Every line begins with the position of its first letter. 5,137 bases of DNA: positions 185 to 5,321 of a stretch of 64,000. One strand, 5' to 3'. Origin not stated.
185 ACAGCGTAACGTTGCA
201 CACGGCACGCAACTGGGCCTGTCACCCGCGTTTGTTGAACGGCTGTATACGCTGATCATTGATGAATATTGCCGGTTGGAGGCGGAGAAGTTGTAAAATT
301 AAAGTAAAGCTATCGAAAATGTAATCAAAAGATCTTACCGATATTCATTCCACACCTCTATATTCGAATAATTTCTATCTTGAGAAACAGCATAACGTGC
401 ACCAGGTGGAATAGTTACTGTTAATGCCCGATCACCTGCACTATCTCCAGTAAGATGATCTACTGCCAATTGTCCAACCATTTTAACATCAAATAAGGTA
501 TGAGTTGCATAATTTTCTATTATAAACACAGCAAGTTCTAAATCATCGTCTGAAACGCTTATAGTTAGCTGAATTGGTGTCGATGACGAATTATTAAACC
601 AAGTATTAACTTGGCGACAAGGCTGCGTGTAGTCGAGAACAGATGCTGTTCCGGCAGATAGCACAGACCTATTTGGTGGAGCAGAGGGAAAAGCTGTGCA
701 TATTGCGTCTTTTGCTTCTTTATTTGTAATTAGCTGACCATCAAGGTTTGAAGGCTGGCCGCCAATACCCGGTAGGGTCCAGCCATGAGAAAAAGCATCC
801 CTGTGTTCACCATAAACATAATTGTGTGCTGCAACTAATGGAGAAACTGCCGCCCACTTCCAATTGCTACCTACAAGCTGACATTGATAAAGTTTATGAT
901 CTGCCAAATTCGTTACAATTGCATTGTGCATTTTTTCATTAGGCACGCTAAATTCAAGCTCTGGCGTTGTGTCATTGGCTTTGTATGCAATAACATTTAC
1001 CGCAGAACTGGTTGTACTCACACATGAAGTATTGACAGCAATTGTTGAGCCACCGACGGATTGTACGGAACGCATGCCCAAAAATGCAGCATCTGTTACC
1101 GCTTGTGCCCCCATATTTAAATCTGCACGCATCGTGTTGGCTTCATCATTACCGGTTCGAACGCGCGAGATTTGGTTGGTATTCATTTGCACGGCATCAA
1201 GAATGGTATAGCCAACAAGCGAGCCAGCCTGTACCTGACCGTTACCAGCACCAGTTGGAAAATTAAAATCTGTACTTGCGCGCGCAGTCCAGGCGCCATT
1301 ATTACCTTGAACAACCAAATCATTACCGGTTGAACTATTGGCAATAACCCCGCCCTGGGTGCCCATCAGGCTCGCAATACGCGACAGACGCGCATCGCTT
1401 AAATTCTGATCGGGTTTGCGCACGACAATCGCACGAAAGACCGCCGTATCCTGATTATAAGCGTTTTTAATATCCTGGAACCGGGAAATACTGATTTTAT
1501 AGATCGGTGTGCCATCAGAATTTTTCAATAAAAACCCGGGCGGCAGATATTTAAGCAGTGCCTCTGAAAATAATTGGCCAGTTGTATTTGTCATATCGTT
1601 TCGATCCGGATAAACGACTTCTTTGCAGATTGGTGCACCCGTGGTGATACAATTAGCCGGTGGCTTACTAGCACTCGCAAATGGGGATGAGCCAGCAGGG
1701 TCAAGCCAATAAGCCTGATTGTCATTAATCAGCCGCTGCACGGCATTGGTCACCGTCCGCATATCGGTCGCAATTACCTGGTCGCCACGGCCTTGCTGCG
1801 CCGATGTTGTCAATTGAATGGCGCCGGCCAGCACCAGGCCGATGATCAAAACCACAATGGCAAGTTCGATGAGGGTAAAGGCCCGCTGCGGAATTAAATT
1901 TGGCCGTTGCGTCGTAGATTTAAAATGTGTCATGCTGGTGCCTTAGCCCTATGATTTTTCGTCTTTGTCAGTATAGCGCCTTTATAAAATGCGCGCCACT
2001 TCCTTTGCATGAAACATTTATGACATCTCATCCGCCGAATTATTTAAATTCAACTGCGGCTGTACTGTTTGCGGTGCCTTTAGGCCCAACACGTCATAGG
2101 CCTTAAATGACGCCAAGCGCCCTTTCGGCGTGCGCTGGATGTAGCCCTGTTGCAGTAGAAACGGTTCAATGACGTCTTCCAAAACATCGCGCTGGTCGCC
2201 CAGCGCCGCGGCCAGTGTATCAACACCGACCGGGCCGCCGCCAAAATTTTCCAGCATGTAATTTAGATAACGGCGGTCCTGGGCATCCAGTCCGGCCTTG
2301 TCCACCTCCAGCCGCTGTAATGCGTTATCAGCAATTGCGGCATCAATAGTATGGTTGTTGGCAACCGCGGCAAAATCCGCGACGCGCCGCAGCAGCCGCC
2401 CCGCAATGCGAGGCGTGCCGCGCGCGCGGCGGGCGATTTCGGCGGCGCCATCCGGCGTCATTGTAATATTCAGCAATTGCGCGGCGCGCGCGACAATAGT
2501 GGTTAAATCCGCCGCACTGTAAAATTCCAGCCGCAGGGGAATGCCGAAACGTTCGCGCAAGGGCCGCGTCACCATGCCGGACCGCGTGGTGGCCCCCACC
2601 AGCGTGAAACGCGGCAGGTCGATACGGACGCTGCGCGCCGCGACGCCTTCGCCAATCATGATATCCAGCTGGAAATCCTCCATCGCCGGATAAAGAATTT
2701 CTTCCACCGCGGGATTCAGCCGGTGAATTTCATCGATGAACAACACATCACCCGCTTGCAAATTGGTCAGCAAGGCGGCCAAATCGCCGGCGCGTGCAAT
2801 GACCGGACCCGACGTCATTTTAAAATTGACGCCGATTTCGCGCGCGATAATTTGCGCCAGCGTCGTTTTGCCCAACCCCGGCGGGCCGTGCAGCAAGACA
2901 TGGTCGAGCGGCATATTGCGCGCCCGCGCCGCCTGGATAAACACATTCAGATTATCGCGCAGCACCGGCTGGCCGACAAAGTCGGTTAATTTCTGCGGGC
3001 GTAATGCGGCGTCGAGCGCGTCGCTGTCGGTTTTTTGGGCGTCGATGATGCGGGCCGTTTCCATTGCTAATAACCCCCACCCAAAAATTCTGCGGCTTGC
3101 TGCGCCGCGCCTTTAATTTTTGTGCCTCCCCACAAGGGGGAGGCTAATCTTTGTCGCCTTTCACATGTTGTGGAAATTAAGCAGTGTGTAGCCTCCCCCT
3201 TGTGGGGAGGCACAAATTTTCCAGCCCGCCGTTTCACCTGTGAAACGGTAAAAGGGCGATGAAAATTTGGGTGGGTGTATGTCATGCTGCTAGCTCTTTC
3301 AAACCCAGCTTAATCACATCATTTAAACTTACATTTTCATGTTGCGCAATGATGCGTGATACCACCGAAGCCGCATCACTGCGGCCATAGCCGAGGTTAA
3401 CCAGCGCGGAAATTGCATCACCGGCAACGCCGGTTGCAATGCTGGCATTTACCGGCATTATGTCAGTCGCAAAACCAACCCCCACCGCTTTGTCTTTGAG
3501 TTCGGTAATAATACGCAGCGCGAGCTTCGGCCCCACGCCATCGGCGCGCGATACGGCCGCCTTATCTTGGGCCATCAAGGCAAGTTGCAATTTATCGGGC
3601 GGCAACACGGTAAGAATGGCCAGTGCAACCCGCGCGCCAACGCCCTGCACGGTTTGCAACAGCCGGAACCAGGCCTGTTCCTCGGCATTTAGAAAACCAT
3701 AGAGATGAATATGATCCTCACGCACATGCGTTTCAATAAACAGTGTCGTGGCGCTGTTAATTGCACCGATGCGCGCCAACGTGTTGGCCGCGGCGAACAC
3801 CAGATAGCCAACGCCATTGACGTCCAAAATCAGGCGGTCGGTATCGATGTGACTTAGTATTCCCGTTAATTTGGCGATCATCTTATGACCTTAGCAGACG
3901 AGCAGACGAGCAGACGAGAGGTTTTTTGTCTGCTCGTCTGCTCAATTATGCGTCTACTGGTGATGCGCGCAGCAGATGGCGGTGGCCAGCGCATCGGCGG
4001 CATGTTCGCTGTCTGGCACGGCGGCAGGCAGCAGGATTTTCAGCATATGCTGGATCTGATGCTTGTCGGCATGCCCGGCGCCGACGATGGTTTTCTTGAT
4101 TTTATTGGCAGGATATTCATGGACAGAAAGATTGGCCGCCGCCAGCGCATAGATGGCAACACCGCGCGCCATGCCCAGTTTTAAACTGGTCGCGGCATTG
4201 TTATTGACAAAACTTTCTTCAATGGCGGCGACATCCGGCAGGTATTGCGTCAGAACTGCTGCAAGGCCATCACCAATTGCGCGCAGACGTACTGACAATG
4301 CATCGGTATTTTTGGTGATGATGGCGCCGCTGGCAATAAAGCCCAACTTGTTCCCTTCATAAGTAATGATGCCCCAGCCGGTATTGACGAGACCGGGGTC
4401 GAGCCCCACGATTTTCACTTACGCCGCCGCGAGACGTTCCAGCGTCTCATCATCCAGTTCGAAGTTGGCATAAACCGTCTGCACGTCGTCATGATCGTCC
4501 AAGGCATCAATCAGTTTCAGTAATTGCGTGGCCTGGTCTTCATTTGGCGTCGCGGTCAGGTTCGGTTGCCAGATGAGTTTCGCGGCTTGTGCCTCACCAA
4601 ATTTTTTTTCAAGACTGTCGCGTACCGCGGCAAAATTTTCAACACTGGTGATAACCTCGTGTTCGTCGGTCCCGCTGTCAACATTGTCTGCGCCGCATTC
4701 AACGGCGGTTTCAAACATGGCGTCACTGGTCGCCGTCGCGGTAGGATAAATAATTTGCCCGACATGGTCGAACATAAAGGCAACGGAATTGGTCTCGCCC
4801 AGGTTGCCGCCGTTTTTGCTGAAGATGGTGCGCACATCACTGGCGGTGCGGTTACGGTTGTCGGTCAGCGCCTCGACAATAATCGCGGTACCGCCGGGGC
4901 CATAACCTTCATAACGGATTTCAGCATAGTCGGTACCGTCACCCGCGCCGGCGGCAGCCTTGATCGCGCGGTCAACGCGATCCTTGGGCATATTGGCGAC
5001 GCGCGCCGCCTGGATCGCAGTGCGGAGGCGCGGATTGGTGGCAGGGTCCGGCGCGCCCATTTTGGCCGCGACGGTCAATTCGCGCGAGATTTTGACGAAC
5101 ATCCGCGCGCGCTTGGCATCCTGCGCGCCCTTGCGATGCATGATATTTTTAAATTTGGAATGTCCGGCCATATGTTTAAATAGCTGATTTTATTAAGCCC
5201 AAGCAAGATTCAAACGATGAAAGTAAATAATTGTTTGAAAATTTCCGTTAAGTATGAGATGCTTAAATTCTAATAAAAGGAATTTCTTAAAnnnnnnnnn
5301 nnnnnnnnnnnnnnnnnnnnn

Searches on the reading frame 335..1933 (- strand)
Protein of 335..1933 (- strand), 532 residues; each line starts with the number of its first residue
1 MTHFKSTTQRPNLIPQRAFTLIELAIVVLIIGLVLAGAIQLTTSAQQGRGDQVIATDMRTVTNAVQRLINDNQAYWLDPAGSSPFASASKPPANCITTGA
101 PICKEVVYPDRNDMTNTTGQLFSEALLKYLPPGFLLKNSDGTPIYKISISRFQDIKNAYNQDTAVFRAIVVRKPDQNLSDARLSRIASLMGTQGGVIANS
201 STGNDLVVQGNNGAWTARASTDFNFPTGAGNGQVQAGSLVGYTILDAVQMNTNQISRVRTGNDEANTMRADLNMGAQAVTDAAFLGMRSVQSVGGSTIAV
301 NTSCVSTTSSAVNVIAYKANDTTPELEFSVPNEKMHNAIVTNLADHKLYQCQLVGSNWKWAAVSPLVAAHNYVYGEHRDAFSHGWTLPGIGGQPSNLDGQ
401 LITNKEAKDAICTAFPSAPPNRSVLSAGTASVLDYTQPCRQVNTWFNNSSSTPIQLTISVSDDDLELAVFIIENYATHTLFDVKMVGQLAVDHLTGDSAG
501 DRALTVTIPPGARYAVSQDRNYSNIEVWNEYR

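Call 26: search_protein_families(library=pfam, proteins=[window:335-1933:-], max_evalue=0.001)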
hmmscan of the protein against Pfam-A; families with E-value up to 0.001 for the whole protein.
window:335-1933:- (532 aa): 1 family
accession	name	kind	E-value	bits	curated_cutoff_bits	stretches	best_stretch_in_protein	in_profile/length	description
PF07963.17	N_methyl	-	7.8e-06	25.7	21.2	1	16-39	4-27/27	Prokaryotic N-terminal methylation motif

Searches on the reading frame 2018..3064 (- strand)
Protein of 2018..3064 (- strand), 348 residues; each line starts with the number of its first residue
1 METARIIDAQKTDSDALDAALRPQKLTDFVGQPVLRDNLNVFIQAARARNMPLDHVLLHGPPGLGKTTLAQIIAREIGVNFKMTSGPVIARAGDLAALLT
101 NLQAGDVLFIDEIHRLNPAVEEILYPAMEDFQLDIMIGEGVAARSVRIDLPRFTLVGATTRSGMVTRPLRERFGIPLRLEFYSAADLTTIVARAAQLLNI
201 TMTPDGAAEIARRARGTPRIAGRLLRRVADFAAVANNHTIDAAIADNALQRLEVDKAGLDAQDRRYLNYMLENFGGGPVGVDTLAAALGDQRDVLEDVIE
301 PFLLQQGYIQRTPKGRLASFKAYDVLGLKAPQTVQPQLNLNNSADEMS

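Call 26: search_protein_families(library=pfam, proteins=[window:2018-3064:-], max_evalue=0.001)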
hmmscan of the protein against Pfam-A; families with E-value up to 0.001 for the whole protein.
window:2018-3064:- (348 aa): 12 families
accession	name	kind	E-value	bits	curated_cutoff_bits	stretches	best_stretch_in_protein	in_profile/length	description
PF05496.18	RuvB_N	-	2.4e-79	265.1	27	1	21-179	1-159/159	Holliday junction DNA helicase RuvB P-loop domain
PF17864.7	AAA_lid_4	-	9.6e-30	102.6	27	1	182-255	1-74/74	RuvB AAA lid domain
PF05491.19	RuvB_C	-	9e-24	83.7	24.7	1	257-326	2-71/72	RuvB C-terminal winged helix domain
PF00004.35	AAA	-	1.8e-21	77.4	21.2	1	56-177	1-127/131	ATPase family associated with various cellular activities (AAA)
PF07728.20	AAA_5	-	1.4e-10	41.8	22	1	55-173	1-139/139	AAA domain (dynein-related subfamily)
PF06068.19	TIP49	-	6.1e-07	29.4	23.8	1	18-85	14-84/347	TIP49 P-loop domain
PF13191.12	AAA_16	-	6.5e-06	27.2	32.6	0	47-77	19-48/167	AAA ATPase domain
PF07726.17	AAA_3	-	1.1e-05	25.7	27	0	55-82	1-28/131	ATPase family associated with various cellular activities (AAA)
PF01078.27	Mg_chelatase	-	0.00016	21.6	20.3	0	54-73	23-42/207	Magnesium chelatase, subunit ChlI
PF13401.12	AAA_22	-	0.00029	21.6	27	0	56-76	8-28/130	AAA domain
PF13173.12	AAA_14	-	0.00082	19.8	27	0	56-126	5-84/129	AAA domain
PF02367.23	TsaE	-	0.00091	19.6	26.6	0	51-85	19-53/128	Threonylcarbamoyl adenosine biosynthesis protein TsaE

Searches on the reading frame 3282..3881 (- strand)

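Call 26: search_protein_families(library=pfam, proteins=[window:3282-3881:-], max_evalue=0.001)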
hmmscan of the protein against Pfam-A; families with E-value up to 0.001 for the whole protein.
window:3282-3881:- (199 aa): 3 families
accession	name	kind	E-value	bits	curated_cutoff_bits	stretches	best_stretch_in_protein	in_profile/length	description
PF01330.27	RuvA_N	-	1.8e-20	73.2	23.6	1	1-62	1-61/61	RuvA N terminal domain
PF14520.12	HHH_5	-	4.6e-11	43.5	27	1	72-130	1-57/57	Helix-hairpin-helix domain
PF07499.19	RuvA_C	-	6.1e-10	39.9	24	1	152-197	2-46/47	RuvA, C-terminal domain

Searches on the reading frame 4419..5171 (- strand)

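Call 26: search_protein_families(library=pfam, proteins=[window:4419-5171:-], max_evalue=0.001)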
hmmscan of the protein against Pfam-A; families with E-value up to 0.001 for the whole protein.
window:4419-5171:- (250 aa): 2 families
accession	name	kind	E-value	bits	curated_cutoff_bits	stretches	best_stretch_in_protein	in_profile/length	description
PF01709.26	Transcrip_reg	-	1.1e-57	194.7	27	1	82-237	1-160/160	TACO1/YebC second and third domain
PF20772.2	TACO1_YebC_N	-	1.6e-29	102.6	36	1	5-75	1-72/73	TACO1/YebC protein N-terminal domain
